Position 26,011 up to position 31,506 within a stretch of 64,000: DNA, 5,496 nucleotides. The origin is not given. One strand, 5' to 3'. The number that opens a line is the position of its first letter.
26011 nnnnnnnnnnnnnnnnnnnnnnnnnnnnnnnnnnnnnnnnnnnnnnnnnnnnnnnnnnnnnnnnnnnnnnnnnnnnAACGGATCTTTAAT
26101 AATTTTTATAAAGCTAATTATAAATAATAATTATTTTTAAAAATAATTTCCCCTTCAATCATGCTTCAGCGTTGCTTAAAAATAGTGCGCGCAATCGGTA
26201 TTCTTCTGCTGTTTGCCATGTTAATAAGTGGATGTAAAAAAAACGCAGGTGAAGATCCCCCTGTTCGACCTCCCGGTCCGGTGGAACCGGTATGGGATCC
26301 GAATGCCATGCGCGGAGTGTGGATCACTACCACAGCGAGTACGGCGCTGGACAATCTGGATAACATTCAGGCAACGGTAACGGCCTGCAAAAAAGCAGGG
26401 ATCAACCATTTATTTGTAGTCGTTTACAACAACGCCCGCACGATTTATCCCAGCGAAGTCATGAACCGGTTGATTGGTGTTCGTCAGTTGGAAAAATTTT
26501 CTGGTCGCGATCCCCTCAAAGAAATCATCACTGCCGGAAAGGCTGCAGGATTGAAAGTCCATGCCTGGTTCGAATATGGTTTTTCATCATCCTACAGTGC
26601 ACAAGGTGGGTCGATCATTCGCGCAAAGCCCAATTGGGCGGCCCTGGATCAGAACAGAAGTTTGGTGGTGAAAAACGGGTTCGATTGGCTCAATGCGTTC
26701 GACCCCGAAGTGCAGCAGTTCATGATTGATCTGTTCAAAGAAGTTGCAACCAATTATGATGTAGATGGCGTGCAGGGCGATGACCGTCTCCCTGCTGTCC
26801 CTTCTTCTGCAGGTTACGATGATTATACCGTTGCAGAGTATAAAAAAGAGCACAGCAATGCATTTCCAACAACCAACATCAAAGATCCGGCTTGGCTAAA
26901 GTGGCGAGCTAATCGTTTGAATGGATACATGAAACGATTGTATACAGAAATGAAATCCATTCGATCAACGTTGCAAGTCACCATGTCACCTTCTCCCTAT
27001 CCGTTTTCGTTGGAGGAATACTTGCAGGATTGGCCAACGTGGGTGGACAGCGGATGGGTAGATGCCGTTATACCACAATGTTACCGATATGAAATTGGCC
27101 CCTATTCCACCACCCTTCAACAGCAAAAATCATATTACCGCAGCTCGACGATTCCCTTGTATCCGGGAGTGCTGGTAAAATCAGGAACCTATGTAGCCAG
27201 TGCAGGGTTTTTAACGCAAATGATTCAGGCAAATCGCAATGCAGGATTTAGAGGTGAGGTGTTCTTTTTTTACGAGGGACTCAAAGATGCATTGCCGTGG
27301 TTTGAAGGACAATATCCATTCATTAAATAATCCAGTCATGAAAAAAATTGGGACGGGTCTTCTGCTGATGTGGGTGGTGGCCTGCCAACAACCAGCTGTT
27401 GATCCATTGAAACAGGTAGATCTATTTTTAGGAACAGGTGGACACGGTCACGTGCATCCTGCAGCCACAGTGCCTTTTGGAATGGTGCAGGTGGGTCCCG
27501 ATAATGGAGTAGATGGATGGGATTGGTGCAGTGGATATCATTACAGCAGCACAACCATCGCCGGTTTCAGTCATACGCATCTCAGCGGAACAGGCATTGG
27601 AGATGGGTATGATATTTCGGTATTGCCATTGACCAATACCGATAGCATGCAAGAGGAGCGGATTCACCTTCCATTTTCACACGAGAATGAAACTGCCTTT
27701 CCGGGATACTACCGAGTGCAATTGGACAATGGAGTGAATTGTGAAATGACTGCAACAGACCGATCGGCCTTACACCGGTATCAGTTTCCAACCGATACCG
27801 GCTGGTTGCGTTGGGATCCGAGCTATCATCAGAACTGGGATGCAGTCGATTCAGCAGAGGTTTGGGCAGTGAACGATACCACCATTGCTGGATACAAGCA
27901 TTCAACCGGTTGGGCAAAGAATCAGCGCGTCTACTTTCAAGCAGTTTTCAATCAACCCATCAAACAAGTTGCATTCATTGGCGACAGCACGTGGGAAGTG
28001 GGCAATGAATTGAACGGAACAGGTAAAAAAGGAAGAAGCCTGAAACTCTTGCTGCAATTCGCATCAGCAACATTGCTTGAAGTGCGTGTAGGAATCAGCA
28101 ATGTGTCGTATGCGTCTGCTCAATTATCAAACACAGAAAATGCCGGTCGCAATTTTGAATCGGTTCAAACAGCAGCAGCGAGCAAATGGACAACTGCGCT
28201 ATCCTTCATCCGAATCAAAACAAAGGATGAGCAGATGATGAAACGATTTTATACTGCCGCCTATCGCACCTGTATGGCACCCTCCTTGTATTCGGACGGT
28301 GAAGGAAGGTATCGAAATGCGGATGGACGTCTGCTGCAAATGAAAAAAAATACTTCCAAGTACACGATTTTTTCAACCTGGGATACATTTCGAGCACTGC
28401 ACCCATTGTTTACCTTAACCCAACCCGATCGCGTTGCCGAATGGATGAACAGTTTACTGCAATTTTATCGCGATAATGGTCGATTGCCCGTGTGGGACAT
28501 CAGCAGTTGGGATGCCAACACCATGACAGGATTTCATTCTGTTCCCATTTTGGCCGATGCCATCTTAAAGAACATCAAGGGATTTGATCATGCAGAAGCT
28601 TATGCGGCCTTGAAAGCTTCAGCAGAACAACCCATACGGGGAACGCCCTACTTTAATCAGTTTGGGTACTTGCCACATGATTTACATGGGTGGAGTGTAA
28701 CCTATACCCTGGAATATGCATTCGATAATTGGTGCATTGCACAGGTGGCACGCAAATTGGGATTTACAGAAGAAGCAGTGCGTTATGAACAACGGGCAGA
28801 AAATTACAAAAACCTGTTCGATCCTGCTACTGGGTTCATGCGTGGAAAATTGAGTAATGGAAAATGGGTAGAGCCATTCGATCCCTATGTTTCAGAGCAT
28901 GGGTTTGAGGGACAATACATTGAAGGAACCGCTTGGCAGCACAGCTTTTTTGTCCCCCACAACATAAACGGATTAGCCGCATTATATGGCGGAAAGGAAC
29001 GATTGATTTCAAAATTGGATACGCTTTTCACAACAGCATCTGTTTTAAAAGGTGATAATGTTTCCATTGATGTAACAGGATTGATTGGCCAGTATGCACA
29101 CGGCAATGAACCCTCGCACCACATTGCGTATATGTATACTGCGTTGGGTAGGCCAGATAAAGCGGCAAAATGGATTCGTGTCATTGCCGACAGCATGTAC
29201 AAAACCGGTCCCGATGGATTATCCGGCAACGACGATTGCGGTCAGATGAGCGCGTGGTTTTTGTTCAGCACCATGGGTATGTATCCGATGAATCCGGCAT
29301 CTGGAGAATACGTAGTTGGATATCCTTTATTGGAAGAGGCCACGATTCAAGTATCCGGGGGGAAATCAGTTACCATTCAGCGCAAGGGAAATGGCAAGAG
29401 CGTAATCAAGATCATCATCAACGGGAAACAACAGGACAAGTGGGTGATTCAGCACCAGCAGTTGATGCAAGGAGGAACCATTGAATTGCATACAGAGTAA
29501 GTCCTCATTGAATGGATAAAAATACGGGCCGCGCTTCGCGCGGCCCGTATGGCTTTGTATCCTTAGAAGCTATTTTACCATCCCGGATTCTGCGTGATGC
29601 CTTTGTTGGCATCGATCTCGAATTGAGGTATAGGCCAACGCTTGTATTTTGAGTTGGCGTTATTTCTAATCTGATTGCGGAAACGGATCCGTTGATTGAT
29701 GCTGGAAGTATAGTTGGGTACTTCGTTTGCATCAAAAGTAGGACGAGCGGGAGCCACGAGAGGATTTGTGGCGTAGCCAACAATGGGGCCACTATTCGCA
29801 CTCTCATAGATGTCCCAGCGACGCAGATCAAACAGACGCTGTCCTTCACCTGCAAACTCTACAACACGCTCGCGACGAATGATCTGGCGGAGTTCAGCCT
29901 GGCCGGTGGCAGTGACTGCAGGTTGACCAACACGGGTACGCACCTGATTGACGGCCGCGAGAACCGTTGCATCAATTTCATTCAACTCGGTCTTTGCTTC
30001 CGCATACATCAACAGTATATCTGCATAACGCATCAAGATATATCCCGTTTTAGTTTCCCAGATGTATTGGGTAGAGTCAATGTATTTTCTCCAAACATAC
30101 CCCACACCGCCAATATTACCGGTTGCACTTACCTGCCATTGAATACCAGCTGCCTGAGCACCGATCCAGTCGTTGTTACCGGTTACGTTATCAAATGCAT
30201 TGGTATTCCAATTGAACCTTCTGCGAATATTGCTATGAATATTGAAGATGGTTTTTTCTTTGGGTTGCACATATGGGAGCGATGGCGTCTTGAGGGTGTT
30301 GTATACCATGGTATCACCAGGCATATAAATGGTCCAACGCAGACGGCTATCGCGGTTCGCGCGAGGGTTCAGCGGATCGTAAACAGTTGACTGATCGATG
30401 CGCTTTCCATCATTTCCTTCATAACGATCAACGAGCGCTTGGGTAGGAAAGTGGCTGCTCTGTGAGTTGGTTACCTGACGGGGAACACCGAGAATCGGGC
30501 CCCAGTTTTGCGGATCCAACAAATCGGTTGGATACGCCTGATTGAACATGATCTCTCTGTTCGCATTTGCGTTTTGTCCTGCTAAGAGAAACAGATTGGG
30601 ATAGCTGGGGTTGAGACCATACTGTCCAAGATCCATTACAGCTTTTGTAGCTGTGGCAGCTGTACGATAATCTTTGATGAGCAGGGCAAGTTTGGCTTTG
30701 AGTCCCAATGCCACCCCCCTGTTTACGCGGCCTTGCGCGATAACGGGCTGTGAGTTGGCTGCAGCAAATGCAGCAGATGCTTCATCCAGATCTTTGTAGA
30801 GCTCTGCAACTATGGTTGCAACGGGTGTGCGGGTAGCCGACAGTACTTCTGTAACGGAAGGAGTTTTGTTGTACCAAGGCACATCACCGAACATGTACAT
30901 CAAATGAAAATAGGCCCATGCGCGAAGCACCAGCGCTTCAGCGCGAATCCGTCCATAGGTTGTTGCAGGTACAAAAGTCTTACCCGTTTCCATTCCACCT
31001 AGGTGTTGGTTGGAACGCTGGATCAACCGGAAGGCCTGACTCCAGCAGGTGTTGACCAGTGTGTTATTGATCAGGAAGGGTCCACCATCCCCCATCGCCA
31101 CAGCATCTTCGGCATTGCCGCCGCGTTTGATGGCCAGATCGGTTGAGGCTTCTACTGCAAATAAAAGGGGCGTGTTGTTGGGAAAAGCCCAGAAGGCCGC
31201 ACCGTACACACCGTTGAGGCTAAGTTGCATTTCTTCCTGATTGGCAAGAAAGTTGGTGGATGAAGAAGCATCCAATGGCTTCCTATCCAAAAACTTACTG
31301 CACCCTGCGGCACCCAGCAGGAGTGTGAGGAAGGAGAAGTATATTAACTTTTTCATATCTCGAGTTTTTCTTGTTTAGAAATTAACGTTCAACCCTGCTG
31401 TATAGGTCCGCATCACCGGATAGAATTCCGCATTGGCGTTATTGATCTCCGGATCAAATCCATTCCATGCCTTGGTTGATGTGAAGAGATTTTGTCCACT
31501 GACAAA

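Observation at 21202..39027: Unassigned ROK-controlled PUL that may target a phosphodiester-linked HexNAc/mannose glycan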

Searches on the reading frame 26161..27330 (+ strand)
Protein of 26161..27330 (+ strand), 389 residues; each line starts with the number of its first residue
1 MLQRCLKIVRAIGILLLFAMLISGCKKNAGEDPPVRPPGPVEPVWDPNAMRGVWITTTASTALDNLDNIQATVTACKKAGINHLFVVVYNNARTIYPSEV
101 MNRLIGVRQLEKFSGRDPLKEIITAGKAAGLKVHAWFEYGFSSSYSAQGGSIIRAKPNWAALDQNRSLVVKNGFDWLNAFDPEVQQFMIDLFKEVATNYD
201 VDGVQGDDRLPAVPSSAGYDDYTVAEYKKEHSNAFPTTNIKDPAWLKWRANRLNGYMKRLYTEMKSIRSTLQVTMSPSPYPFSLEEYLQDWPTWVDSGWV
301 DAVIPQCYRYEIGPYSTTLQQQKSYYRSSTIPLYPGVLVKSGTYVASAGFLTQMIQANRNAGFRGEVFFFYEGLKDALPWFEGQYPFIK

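Call 3: search_protein_families(library=pfam, proteins=[window:26161-27330:+])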
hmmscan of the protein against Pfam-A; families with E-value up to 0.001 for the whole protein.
window:26161-27330:+ (389 aa): 2 families
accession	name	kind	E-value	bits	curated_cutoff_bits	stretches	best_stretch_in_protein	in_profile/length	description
PF02638.21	GHL10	-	3.4e-59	200.9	27.9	1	50-337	2-290/311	Glycosyl hydrolase-like 10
PF14871.12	GHL6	-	4.5e-08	33.8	35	1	72-204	5-128/132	Hypothetical glycosyl hydrolase 6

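Call 4: search_protein_families(library=ncbifam, proteins=[window:26161-27330:+])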
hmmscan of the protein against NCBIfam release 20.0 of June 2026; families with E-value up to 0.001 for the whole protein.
window:26161-27330:+ (389 aa): 0 families

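Call 100: search_solved_structures(query=window:26161-27330:+, max_evalue=0.01, show_alignments=1)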
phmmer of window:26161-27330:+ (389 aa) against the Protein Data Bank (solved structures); distinct sequences matched with E-value up to 0.01: 1.
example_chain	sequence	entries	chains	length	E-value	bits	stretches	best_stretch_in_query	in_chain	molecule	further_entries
5oq2_A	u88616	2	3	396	3.4e-11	45.8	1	73-343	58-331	Cwp19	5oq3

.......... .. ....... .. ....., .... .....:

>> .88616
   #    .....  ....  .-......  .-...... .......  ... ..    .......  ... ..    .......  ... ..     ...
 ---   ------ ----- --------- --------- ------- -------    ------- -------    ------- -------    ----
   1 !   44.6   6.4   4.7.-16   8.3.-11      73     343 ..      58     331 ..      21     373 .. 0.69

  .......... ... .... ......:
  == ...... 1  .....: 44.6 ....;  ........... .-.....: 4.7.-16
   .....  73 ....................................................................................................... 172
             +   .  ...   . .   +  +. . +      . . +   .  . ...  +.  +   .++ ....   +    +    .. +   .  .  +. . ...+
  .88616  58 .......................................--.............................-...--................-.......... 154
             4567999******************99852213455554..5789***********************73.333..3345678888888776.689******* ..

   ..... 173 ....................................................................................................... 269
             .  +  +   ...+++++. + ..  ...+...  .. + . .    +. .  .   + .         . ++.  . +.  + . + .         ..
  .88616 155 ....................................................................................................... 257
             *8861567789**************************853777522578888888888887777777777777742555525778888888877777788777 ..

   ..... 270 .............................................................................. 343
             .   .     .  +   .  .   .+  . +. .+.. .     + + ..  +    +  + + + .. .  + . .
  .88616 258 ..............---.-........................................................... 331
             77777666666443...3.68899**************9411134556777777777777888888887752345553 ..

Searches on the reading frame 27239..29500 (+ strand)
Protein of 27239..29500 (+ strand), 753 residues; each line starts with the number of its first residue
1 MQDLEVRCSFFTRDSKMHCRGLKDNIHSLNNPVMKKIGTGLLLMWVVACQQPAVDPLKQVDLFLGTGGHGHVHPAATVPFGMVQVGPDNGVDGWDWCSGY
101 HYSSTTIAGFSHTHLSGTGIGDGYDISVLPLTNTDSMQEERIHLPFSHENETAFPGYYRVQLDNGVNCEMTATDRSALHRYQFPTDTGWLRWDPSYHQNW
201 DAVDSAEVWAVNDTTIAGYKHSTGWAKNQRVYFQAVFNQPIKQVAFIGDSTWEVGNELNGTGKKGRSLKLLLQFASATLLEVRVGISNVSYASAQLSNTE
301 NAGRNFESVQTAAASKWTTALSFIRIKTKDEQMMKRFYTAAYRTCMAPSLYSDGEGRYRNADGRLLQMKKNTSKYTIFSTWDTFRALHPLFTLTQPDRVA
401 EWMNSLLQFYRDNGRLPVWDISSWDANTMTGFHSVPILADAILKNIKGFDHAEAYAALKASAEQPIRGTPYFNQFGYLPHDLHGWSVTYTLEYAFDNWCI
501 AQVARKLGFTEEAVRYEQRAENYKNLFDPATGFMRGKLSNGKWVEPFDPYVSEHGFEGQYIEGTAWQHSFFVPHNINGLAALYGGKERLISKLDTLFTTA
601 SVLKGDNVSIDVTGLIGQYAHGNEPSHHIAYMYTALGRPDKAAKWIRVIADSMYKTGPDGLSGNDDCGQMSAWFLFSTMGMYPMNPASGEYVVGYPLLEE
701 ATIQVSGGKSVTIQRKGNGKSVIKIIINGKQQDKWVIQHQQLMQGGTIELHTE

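Call 3: search_protein_families(library=pfam, proteins=[window:27239-29500:+])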
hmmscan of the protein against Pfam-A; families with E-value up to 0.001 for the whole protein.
window:27239-29500:+ (753 aa): 2 families
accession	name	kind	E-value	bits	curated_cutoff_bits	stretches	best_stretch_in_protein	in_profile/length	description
PF07971.18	Glyco_hydro_92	-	1.1e-157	526.2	24.6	1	298-751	7-461/464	Glycosyl hydrolase family 92 catalytic domain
PF17678.7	Glyco_hydro_92N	-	1.2e-71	241.7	34.5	1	60-287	2-236/236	Glycosyl hydrolase family 92 N-terminal domain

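Call 4: search_protein_families(library=ncbifam, proteins=[window:27239-29500:+])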
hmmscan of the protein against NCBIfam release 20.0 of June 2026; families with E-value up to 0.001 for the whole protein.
window:27239-29500:+ (753 aa): 2 families
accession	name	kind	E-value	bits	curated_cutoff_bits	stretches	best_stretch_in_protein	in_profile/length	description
TIGR01180.1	aman2_put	subfamily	2.1e-182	608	249.55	1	48-751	24-742/749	GH92 family glycosyl hydrolase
NF035929.1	lectin_1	subfamily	5e-101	339.4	800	2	275-720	254-694/886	lectin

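Call 60: search_solved_structures(query=window:27338-29500:+, max_evalue=1e-20)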
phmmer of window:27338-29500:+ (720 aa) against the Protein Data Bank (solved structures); distinct sequences matched with E-value up to 1e-20: 14.
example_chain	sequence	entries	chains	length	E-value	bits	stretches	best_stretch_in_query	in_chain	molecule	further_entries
6f8z_A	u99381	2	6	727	4e-163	547.7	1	25-715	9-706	Alpha-1,2-mannosidase, putative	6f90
7zgm_A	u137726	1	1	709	4.2e-146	491.4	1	22-715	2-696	Glycoside hydrolase family 92 protein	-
6f91_A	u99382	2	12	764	4.1e-142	478.3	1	27-712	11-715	Putative alpha-1,2-mannosidase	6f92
2wzs_A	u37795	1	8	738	2.5e-94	320.3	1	36-717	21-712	PUTATIVE ALPHA-1,2-MANNOSIDASE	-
2wvx_A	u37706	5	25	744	2.5e-94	320.2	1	36-717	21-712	PUTATIVE ALPHA-1,2-MANNOSIDASE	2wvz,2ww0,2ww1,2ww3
2wvx_B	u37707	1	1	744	2.9e-94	320.1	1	36-717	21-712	PUTATIVE ALPHA-1,2-MANNOSIDASE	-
2wvy_A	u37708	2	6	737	3.1e-94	320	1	34-717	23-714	ALPHA-1,2-MANNOSIDASE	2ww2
7fe1_A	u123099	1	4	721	1e-68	235.6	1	231-716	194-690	Alpha-1,2-mannosidase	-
6dwo_A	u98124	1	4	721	1e-68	235.6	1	231-716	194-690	Alpha-1,2-mannosidase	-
7nsn_A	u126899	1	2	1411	1.1e-68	235.5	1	32-717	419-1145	GH92 alpha-1,2-mannosidase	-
7fe2_A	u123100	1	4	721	2.7e-68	234.2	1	231-716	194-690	Alpha-1,2-mannosidase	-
5swi_B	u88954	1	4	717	1.5e-49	172.2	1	251-688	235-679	Sugar hydrolase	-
4aq0_A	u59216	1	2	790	5e-39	137.4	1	15-616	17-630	CCMAN5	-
2xsg_A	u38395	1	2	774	1.8e-38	135.6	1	17-685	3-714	CCMAN5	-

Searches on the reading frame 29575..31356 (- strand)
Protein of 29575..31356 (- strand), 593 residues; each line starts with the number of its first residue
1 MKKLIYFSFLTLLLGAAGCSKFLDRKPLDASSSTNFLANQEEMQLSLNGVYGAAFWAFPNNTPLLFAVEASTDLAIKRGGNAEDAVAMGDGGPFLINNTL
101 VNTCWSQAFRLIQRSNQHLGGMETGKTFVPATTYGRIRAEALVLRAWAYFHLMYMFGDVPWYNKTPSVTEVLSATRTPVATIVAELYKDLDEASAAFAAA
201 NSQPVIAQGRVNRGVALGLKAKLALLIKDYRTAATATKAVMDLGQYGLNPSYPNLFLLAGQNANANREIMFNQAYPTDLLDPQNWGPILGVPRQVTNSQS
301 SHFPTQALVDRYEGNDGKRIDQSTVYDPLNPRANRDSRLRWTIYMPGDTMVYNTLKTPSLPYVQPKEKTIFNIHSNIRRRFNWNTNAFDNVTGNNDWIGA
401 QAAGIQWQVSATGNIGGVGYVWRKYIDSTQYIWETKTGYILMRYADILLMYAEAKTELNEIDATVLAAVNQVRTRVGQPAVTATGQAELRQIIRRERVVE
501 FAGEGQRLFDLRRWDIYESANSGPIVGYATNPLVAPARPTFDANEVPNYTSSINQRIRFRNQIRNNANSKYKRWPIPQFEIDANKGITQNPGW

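Call 3: search_protein_families(library=pfam, proteins=[window:29575-31356:-])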
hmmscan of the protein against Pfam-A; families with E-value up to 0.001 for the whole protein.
window:29575-31356:- (593 aa): 3 families
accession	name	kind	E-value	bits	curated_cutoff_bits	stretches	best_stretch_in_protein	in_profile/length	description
PF07980.17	SusD_RagB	-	3.2e-50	171.9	23.1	1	294-593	35-297/297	SusD family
PF14322.12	SusD-like_3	-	1.5e-16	61.6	27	1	21-224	1-190/191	Starch-binding associating with outer membrane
PF12771.13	SusD-like_2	-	2.1e-05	24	27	1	137-239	91-201/415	Starch-binding associating with outer membrane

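Call 4: search_protein_families(library=ncbifam, proteins=[window:29575-31356:-])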
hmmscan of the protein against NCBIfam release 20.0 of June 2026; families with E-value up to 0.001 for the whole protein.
window:29575-31356:- (593 aa): 2 families
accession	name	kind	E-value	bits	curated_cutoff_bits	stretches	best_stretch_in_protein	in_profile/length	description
NF033071.0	SusD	exception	2.6e-15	55.6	725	2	133-272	143-295/558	starch-binding outer membrane lipoprotein SusD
NF033072.0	NanU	exception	6.5e-06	25.5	425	0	129-202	126-203/521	SusD family outer membrane lipoprotein NanU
